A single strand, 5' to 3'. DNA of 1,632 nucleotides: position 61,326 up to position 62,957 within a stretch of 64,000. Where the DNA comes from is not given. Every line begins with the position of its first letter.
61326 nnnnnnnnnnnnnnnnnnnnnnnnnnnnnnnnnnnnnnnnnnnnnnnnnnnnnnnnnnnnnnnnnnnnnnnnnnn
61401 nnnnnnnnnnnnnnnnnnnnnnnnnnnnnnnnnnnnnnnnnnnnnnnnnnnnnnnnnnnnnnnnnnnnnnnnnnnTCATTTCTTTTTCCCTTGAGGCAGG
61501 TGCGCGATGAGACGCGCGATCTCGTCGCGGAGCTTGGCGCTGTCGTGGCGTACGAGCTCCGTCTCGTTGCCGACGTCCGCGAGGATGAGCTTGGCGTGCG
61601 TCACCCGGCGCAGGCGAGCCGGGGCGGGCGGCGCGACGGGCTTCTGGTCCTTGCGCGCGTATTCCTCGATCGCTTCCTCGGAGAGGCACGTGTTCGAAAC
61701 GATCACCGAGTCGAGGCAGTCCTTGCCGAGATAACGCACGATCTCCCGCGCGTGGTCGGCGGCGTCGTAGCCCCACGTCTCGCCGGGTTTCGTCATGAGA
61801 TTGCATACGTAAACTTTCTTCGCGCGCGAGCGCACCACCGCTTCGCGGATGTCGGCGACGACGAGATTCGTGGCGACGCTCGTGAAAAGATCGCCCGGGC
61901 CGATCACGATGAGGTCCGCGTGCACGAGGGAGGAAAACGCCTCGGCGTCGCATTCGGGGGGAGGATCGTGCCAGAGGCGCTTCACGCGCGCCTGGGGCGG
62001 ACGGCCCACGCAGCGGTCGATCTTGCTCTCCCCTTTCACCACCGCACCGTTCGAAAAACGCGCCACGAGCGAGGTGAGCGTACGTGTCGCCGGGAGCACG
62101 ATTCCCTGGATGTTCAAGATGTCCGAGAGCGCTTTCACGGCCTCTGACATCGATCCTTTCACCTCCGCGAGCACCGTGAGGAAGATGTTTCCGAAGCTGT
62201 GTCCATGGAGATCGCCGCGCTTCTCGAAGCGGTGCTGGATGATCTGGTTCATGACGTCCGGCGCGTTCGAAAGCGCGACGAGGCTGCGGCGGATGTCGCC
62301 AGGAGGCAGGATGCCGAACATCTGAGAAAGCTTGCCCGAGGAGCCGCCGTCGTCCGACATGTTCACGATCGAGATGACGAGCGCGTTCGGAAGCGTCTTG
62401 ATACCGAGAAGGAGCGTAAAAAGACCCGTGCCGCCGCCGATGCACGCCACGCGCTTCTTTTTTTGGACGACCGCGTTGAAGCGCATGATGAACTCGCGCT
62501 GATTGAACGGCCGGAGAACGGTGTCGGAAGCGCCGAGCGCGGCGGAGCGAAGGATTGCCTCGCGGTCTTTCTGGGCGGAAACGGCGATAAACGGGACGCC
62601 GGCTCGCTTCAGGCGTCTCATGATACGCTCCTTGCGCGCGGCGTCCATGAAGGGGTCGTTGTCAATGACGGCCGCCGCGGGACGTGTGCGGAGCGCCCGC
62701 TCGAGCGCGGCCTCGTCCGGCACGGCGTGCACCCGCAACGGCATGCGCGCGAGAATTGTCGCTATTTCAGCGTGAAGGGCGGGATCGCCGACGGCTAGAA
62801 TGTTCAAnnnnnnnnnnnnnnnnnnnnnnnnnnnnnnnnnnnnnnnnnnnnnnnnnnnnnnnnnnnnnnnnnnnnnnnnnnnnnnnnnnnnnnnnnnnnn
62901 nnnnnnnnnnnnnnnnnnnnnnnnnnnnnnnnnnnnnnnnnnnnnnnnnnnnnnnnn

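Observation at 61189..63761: Receiver-domain-YvcK fusion embedded between acylphosphatase and a NUDIX / macro-domain pair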

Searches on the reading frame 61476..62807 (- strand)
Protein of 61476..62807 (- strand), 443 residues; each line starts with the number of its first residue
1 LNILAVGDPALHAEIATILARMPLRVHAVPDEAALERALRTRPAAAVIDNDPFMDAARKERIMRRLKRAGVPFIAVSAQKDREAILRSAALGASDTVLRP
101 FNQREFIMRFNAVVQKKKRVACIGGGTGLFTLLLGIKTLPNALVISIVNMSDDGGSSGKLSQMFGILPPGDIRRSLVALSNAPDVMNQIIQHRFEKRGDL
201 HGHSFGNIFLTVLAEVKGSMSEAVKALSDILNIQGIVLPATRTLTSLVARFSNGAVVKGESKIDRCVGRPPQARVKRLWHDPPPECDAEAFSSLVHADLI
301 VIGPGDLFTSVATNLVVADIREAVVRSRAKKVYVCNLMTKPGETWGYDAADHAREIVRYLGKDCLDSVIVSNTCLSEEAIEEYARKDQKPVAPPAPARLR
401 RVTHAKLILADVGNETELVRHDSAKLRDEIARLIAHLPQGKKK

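Call 3: search_protein_families(library=pfam, proteins=[window:61476-62807:-], max_evalue=0.01)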
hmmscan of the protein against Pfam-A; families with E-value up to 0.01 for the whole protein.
window:61476-62807:- (443 aa): 2 families
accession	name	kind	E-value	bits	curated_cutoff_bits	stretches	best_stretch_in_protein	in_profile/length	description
PF01933.23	CofD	-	2.5e-83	280.1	30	1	120-394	1-273/290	2-phospho-L-lactate transferase CofD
PF00072.30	Response_reg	-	0.00038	21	30.2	1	8-108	7-108/111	Response regulator receiver domain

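Call 6: find_homologous_proteins(query=window:61476-62807:-, max_evalue=0.00001)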
Query window:61476-62807:- (443 aa): 2928 proteins with E <= 0.00001 among 8000 candidates; the best 120 are listed.
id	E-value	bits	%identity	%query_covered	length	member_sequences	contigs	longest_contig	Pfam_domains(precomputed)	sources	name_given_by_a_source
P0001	5.6e-275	930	100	95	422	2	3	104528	PF01933.24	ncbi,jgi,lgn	-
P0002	3.6e-187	641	66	99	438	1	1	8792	PF01933.24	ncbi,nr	ncbi:MAG TPA: gluconeogenesis factor YvcK family protein [Candidatus Eisenbacteria bacterium]|nr:glu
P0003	7.5e-183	626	66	98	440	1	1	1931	PF00072.31,PF01933.24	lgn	-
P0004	9.6e-182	623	66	98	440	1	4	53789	PF00072.31,PF01933.24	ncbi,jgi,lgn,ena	-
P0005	2.2e-181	622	64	98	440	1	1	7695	PF01933.24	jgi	jgi:uncharacterized cofD-like protein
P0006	5.2e-180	617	66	98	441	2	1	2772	PF01933.24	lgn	-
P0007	2.2e-179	615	66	98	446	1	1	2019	PF01933.24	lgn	-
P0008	7.1e-179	613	63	98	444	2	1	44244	PF01933.24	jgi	-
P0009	2.5e-178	611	63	98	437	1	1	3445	PF01933.24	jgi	jgi:uncharacterized cofD-like protein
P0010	2.4e-177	608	62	99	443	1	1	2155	PF01933.24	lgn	-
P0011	1.5e-175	602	62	100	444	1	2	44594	PF01933.24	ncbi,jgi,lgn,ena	-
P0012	6.8e-174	597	62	99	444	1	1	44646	PF01933.24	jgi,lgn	jgi:uncharacterized cofD-like protein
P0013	2.0e-173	595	63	91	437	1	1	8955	PF01933.24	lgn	-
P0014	2.6e-173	595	62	99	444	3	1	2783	PF01933.24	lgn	-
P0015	1.2e-172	593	62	99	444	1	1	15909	PF01933.24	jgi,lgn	jgi:uncharacterized cofD-like protein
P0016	1.3e-172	593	62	99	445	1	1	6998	PF00072.31,PF01933.24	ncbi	ncbi:MAG: uridine diphosphate-N-acetylglucosamine-binding protein YvcK [Candidatus Omnitrophota bact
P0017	1.0e-171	590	60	98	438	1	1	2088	PF01933.24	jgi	jgi:uncharacterized cofD-like protein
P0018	6.5e-170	584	63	97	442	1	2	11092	PF00072.31,PF01933.24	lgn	-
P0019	1.4e-169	583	60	98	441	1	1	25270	PF01933.24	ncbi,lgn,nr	ncbi:MAG: uridine diphosphate-N-acetylglucosamine-binding protein YvcK [Candidatus Omnitrophica bact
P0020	3.0e-168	578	61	99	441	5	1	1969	PF00072.31,PF01933.24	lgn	-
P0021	2.3e-167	575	60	98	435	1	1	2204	PF01933.24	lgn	-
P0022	3.0e-166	572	57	100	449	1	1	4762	PF01933.24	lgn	-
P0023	4.9e-166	571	59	98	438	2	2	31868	PF01933.24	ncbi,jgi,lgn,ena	-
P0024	5.6e-166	571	58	100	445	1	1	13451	PF00072.31,PF01933.24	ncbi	-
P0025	9.4e-166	570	59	96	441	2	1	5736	PF01933.24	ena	-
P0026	1.6e-165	569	58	99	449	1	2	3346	PF01933.24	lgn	-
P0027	1.0e-164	567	59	99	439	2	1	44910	PF00072.31,PF01933.24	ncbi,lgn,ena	-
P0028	1.1e-164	566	60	99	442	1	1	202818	PF00072.31,PF01933.24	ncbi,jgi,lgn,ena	-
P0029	1.8e-164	566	58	98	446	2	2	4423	PF00072.31,PF01933.24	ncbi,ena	-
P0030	6.6e-164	564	59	96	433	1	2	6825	PF00072.31,PF01933.24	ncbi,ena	-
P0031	2.5e-163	562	58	99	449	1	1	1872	PF01933.24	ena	-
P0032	6.5e-163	561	58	99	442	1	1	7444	PF01933.24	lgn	-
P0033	1.5e-160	553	59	98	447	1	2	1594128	PF01933.24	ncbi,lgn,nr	ncbi:MAG: Gluconeogenesis factor [Candidatus Omnitrophica bacterium]|nr:Gluconeogenesis factor [Cand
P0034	2.2e-160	552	57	99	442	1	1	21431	PF01933.24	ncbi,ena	-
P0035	3.8e-160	552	57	99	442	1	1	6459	PF01933.24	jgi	-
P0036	1.9e-159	549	62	87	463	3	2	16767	PF01933.24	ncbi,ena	-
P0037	3.8e-158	545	58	100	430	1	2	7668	PF00072.31,PF01933.24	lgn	-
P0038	4.2e-158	545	58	98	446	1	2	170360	PF00072.31,PF01933.24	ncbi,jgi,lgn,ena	-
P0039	1.8e-157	543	55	100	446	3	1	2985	PF01933.24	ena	-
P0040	2.8e-157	542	56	98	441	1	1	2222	PF00072.31,PF01933.24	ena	-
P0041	4.7e-157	541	57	98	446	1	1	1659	PF00072.31,PF01933.24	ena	-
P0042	5.5e-156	538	57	98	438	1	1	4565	PF01933.24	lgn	-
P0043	2.4e-153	529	56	94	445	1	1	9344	PF01933.24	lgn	-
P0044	4.8e-153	528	55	100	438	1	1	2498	PF01933.24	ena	-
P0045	5.8e-153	528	55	98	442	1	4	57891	PF00072.31,PF01933.24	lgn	-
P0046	1.6e-151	523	55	98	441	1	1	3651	PF01933.24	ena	-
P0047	9.9e-151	521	57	96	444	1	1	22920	PF01933.24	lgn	-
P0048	1.0e-150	521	56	98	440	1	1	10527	PF01933.24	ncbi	-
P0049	1.4e-149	517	56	97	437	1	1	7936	PF01933.24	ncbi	-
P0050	1.7e-149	516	58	88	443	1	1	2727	PF01933.24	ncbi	-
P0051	1.3e-148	514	55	99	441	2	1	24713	PF01933.24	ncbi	-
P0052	1.5e-148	513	54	98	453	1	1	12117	PF01933.24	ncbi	-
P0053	1.5e-147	510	51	98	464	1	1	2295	PF00072.31,PF01933.24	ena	-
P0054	1.6e-147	510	53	98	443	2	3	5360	PF00072.31,PF01933.24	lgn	-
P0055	2.1e-147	510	53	98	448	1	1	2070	PF01933.24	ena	-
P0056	2.3e-147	509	53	98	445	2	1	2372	PF00072.31,PF01933.24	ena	-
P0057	9.6e-147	507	58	88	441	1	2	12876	PF01933.24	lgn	-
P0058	1.2e-146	507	52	99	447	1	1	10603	PF01933.24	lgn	-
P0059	4.7e-146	505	54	99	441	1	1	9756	PF01933.24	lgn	-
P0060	1.3e-145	504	55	98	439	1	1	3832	PF01933.24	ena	-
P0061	1.7e-145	503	62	83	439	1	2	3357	PF00072.31,PF01933.24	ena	-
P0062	2.7e-145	503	52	98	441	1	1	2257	PF01933.24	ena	-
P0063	3.3e-145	502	53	98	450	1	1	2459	PF00072.31,PF01933.24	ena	-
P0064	4.6e-145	502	54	98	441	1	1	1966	PF01933.24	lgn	-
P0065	7.6e-145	501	53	98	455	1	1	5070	PF01933.24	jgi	jgi:uncharacterized cofD-like protein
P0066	8.5e-145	501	54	98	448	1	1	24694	PF01933.24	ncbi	-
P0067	1.8e-144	500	51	99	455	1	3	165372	PF00072.31,PF01933.24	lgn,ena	-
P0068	2.2e-144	500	58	89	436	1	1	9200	PF01933.24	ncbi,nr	ncbi:MAG: uridine diphosphate-N-acetylglucosamine-binding protein YvcK [Candidatus Omnitrophica bact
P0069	2.8e-144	499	50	98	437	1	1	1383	PF01933.24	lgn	-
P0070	2.9e-144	499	51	98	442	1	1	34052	PF01933.24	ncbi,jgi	jgi:uncharacterized cofD-like protein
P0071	3.3e-144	499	52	98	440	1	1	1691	PF00072.31,PF01933.24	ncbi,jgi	jgi:uncharacterized cofD-like protein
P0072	8.5e-144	498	57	88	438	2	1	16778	PF01933.24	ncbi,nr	ncbi:MAG: YvcK family protein [Candidatus Omnitrophica bacterium]|nr:YvcK family protein [Candidatus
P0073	1.3e-143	497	58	88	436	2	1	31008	PF01933.24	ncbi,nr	ncbi:MAG: uridine diphosphate-N-acetylglucosamine-binding protein YvcK [Candidatus Omnitrophica bact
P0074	1.5e-143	497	51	98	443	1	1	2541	PF01933.24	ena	-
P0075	4.1e-143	495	51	98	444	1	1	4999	PF01933.24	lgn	-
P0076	4.1e-143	495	50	98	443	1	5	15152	PF00072.31,PF01933.24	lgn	-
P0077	3.7e-142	492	52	98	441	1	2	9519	PF01933.24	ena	-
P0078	4.1e-142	492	51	98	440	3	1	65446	PF01933.24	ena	-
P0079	4.9e-142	492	51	98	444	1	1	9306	PF01933.24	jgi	jgi:uncharacterized cofD-like protein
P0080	7.2e-142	491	49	95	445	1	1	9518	PF01933.24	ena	-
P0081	1.9e-141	490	51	98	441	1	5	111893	PF01933.24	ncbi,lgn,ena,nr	ncbi:MAG: uridine diphosphate-N-acetylglucosamine-binding protein YvcK [Candidatus Omnitrophica bact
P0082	2.4e-141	490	52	98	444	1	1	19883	PF00072.31,PF01933.24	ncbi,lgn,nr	ncbi:MAG: uridine diphosphate-N-acetylglucosamine-binding protein YvcK [Candidatus Omnitrophica bact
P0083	2.4e-141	490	50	99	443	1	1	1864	PF01933.24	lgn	-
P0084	6.5e-141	488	52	98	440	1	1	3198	PF01933.24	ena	-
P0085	1.2e-140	487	58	88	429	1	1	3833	PF00072.31,PF01933.24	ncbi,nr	ncbi:MAG: uridine diphosphate-N-acetylglucosamine-binding protein YvcK, partial [Nitrospinae bacteri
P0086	1.9e-140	487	52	99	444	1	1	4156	PF01933.24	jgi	jgi:uncharacterized cofD-like protein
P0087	2.2e-140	486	52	98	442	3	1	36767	PF01933.24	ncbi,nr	ncbi:MAG: uridine diphosphate-N-acetylglucosamine-binding protein YvcK [Candidatus Omnitrophica bact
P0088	2.3e-140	486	52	98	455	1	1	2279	PF01933.24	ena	-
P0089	2.3e-140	486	51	98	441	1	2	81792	PF01933.24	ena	-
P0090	2.6e-140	486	52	98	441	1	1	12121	PF01933.24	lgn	-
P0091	2.8e-140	486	49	98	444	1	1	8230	PF01933.24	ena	-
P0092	3.1e-140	486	49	98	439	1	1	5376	PF01933.24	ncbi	ncbi:MAG: uridine diphosphate-N-acetylglucosamine-binding protein YvcK [Candidatus Omnitrophota bact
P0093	3.7e-140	486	53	91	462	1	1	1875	PF00072.31,PF01933.24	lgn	-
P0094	4.5e-140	485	51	98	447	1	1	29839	PF01933.24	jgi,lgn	jgi:uncharacterized cofD-like protein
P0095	5.0e-140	485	50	96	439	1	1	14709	PF00072.31,PF01933.24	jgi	jgi:uncharacterized cofD-like protein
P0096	7.3e-140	485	52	98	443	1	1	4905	PF01933.24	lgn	-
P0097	9.4e-140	484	57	82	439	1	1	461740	PF01933.24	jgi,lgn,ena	-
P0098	1.9e-139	483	51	98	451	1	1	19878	PF00072.31,PF01933.24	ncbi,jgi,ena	-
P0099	1.9e-139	483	54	88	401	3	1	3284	PF01933.24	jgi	jgi:uncharacterized cofD-like protein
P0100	2.5e-139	483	54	92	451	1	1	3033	PF01933.24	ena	-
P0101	2.8e-139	483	51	96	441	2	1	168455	PF01933.24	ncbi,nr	ncbi:MAG: uridine diphosphate-N-acetylglucosamine-binding protein YvcK [Candidatus Omnitrophica bact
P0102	3.2e-139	483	51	97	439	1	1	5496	PF01933.24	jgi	jgi:uncharacterized cofD-like protein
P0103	3.9e-139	482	50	98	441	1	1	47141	PF01933.24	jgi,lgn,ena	-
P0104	5.7e-139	482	52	98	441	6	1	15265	PF01933.24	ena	-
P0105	6.9e-139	482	52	96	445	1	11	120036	PF01933.24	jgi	-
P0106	7.6e-139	481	52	98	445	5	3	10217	PF01933.24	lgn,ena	-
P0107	7.9e-139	481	51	98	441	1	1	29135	PF01933.24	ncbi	-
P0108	2.2e-138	480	55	88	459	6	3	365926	PF01933.24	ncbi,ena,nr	ncbi:MAG TPA: hypothetical protein DD723_03270 [Candidatus Omnitrophica bacterium]|nr:hypothetical p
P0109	2.3e-138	480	50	98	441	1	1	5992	PF01933.24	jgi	-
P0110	2.3e-138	480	55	93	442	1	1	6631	PF01933.24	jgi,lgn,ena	-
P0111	2.7e-138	480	52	98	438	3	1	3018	PF01933.24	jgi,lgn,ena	-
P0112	3.5e-138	479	52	98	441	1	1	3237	PF01933.24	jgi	jgi:uncharacterized cofD-like protein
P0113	4.1e-138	479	52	94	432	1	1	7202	PF01933.24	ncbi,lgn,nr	ncbi:MAG: uridine diphosphate-N-acetylglucosamine-binding protein YvcK [Candidatus Omnitrophica bact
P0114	9.8e-138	478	52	98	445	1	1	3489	PF01933.24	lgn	-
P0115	1.4e-137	477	51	97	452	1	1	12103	PF00072.31,PF01933.24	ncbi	ncbi:MAG: uridine diphosphate-N-acetylglucosamine-binding protein YvcK [Candidatus Omnitrophota bact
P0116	1.7e-137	477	50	98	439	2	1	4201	PF00072.31,PF01933.24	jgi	jgi:uncharacterized cofD-like protein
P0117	1.7e-137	477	51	98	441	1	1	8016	PF01933.24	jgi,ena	-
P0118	2.1e-137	477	51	98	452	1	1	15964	PF01933.24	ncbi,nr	ncbi:MAG: uridine diphosphate-N-acetylglucosamine-binding protein YvcK [Candidatus Omnitrophica bact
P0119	2.1e-137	477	50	98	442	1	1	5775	PF01933.24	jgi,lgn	jgi:uncharacterized cofD-like protein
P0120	5.2e-137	475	53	88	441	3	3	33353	PF01933.24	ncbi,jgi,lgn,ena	ncbi:MAG: uridine diphosphate-N-acetylglucosamine-binding protein YvcK [Candidatus Omnitrophota bact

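Call 7: search_protein_families(library=ncbifam, proteins=[window:61476-62807:-], max_evalue=0.01)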
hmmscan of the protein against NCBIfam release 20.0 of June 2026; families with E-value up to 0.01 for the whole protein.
window:61476-62807:- (443 aa): 18 families
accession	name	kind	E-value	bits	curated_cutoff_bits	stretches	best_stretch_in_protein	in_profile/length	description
TIGR01826.1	CofD_related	subfamily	5.5e-88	295.4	196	1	120-434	1-309/310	uridine diphosphate-N-acetylglucosamine-binding protein YvcK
TIGR04357.1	CofD_rel_GAK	hypoth_equivalog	4e-24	85.7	340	2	190-371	123-312/368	GAK system CofD-like protein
NF010430.0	PRK13856.1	equivalog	8.9e-07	28.9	344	1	8-121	10-124/241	two-component response regulator VirG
NF007005.1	PRK09468.1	equivalog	1.5e-06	27.8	331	1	8-119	12-124/237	osmolarity response regulator transcription factor OmpR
NF007135.0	PRK09581.1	equivalog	4.3e-06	25.8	474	1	3-118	158-276/457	PleD family two-component system response regulator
NF040689.1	MtrAB_MtrA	equivalog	5.5e-06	25.9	300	1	8-118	7-117/219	MtrAB system response regulator MtrA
NF045991.1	RespRegCtrARhodob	equivalog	3.2e-05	23.8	350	1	62-120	62-122/224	response regulator transcription factor CtrA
NF053854.1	RespRegPhoBBctds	equivalog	6.7e-05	22.3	270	1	62-118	63-119/225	two-component system response regulator PhoB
NF051850.1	RespRegRprY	equivalog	0.00016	21.2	370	1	68-116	74-122/234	response regulator transcription factor RprY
NF041733.1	resp_reg_CseB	equivalog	0.00016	21.1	350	1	5-119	5-120/228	two-component system response regulator CseB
TIGR02154.1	PhoB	equivalog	0.00022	20.6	296.2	1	62-118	68-124/226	phosphate regulon transcriptional regulator PhoB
TIGR01819.1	F420_cofD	equivalog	0.00027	20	257.45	0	219-326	109-218/301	2-phospho-L-lactate transferase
NF040534.1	resp_reg_YycF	equivalog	0.00039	19.7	340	1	32-119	34-120/231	response regulator YycF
NF008296.0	PRK11083.1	equivalog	0.00097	18.6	273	1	32-121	37-125/228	two-component system response regulator CreB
NF045944.1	ResRegRpaBCyano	equivalog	0.0028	17.1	330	1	32-119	31-117/229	response regulator transcription factor RpaB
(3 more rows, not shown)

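Call 12: find_related_loci(query=A1, collection=genome_contigs, flank=7000)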
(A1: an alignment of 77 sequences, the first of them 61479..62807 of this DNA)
Query A1 (443 aa) in genome_contigs; peptide patterns used: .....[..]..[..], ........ (x = any residue, [..] = any of these).
600 stretches matched a pattern (row limit reached: there are more); 595 encode a relative of the query (tblastn E <= 1e-3); the best 80 are kept; 80 distinct loci.
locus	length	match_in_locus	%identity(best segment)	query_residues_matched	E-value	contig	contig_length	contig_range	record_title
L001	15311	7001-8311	53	3-437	7e-151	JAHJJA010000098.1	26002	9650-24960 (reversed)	MAG: Candidatus Omnitrophota bacterium isolate Modern_marine_rock_biofilm.mb.15 Modern_marine_rock.mb.15_k141_539367, wh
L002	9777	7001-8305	51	3-434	1e-145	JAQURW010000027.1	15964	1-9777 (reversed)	MAG: Candidatus Omnitrophota bacterium isolate STD1_82 NODE_8832_length_15964_cov_3.063017_Sandtown_D1, whole genome sho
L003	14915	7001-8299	52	3-434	2e-144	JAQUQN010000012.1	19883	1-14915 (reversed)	MAG: Candidatus Omnitrophota bacterium isolate STD1_50 NODE_6149_length_19883_cov_5.619407_Sandtown_D1, whole genome sho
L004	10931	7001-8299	51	4-434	8e-144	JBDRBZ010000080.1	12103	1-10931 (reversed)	MAG: Candidatus Omnitrophota bacterium isolate MEGAHIT-group-1.155 k141_2938046, whole genome shotgun sequence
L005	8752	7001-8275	52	15-435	4e-137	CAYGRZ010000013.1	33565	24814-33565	MAG TPA_asm: uncultured Planctomycetia bacterium isolate ERP119294_co1_123 genome assembly, contig: NODE_1416_length_335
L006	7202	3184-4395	53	18-427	5e-137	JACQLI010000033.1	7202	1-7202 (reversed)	MAG: Candidatus Omnitrophota bacterium isolate NC_groundwater_1199_Ag_S-0.1um_47_39 S_p1_S3_coassembly_k141_811172, whol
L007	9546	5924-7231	48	2-434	1e-136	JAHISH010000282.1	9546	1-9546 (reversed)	MAG: Candidatus Omnitrophota bacterium isolate MM_PC_MetaG.mb.163 MM_PC_MetaG.mb.163_k141_1941862, whole genome shotgun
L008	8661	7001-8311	47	3-435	8e-136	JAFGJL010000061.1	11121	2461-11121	MAG: Candidatus Omnitrophota bacterium isolate Zod_Metabat.276 k87_11672019, whole genome shotgun sequence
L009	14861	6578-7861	47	3-434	5e-135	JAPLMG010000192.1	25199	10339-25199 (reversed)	MAG: Candidatus Omnitrophota bacterium isolate LacPavin_0920_SED3_MAG_48_12 LacPavin_0920_SED3_scaffold_1595816, whole g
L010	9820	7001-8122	55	62-435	4e-133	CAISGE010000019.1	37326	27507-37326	MAG: Candidatus Omnitrophica bacterium isolate AM-lipid-02-D9_bin-1187 genome assembly, contig: bin-1187:19/80, whole ge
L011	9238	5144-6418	49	5-443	6e-133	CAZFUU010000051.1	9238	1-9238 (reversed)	MAG TPA_asm: uncultured bacterium isolate SRP263991_co7_896 genome assembly, contig: NODE_15576_length_9238_cov_4.754546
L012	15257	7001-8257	50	14-428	2e-132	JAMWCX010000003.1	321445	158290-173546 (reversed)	MAG: Candidatus Omnitrophota bacterium isolate QZM4_2.bins.201.Tibet NODE_40_length_321445_cov_5.037844, whole genome sh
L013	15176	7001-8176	53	52-439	3e-129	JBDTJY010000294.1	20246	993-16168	MAG: Kofleriaceae bacterium isolate cluster2_bin.64 k127_3478503, whole genome shotgun sequence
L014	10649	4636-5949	45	1-434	3e-127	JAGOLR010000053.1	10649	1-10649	MAG: Candidatus Omnitrophota bacterium isolate Go_SlDig_bin_236 Go_SlDig_18944_length_10649_cov_4.798803, whole genome s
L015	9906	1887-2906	54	95-434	4e-124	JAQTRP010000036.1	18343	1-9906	MAG: Candidatus Omnitrophota bacterium isolate STB_166 NODE_6966_length_18343_cov_3.584212_Sandtown_B, whole genome shot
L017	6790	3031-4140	47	72-441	2e-119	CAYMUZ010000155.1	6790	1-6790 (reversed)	MAG TPA_asm: uncultured bacterium isolate binchicken_co203_628 genome assembly, contig: k141_2254954, whole genome shotg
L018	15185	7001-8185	48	34-426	2e-117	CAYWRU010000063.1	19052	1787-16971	MAG TPA_asm: uncultured bacterium isolate SRP257259_co1_296 genome assembly, contig: NODE_3472_length_19052_cov_5.734958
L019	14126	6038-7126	47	72-434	2e-116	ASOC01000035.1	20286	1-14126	Candidatus Omnitrophus fodinae SCGC AAA011-A17 A11A17DRAFT_contig_34_0.35_C, whole genome shotgun sequence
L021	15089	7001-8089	51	72-434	5e-113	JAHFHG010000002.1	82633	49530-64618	MAG: Candidatus Omnitrophota bacterium isolate nzgw333 NODE_170_length_82634_cov_5.244628, whole genome shotgun sequence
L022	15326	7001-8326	43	2-436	1e-111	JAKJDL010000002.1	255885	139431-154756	MAG: Candidatus Omnitrophota bacterium isolate UR.bin134 NODE_2_length_255885_cov_4.252549, whole genome shotgun sequenc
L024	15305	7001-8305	54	3-434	7e-152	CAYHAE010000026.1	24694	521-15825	MAG TPA_asm: uncultured Planctomycetia bacterium isolate ERP119294_co1_439 genome assembly, contig: NODE_2379_length_246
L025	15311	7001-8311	49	3-436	1e-145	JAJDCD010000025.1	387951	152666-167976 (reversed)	MAG: Candidatus Omnitrophota bacterium isolate OFTM55 OFTM55_24, whole genome shotgun sequence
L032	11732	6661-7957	52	2-430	6e-110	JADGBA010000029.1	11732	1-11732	MAG: Candidatus Omnitrophota bacterium isolate nS315bin20 nS315_bin20_NODE_3283_length_11732_cov_2.322086, whole genome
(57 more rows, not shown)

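Call 15: find_encoding_contigs(protein=P0004, flank=6000, max_places=3)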
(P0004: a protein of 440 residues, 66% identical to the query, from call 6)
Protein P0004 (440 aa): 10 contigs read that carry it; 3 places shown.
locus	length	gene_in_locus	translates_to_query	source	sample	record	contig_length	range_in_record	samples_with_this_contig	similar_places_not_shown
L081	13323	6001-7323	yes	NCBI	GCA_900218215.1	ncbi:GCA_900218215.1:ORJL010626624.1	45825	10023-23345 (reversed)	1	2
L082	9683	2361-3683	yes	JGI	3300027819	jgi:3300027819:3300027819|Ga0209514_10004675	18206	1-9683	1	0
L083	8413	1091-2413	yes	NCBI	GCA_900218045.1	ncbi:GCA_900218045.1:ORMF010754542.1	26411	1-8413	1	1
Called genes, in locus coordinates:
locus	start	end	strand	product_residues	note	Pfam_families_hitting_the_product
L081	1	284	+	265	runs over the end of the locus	PF01113:DapB_N, PF05173:DapB_C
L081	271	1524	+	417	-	PF00155:Aminotran_1_2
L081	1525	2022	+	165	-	PF01288:HPPK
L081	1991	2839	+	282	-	PF02569:Pantoate_ligase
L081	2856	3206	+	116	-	PF02261:Asp_decarbox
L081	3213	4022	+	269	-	PF01408:GFO_IDH_MocA, PF03447:NAD_binding_3, PF03807:F420_oxidored (weak), PF01958:Asp_DH_C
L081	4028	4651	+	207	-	PF08281:Sigma70_r4_2, PF04545:Sigma70_r4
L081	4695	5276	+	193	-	-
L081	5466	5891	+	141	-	PF00293:NUDIX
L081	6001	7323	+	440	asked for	PF00072:Response_reg (weak), PF01933:CofD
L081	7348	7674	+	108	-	PF00708:Acylphosphatase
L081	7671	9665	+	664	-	PF22745:Nlig-Ia, PF01653:DNA_ligase_aden, PF03120:OB_DNA_ligase, PF03119:DNA_ligase_ZBD, PF14520:HHH_5 (faint), PF12826:HHH_2, PF00533:BRCT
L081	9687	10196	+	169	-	-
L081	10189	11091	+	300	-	PF02899:Phage_int_SAM_1, PF00589:Phage_integrase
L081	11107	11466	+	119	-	PF02033:RBFA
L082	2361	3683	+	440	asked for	PF00072:Response_reg (weak), PF01933:CofD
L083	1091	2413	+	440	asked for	PF00072:Response_reg (weak), PF01933:CofD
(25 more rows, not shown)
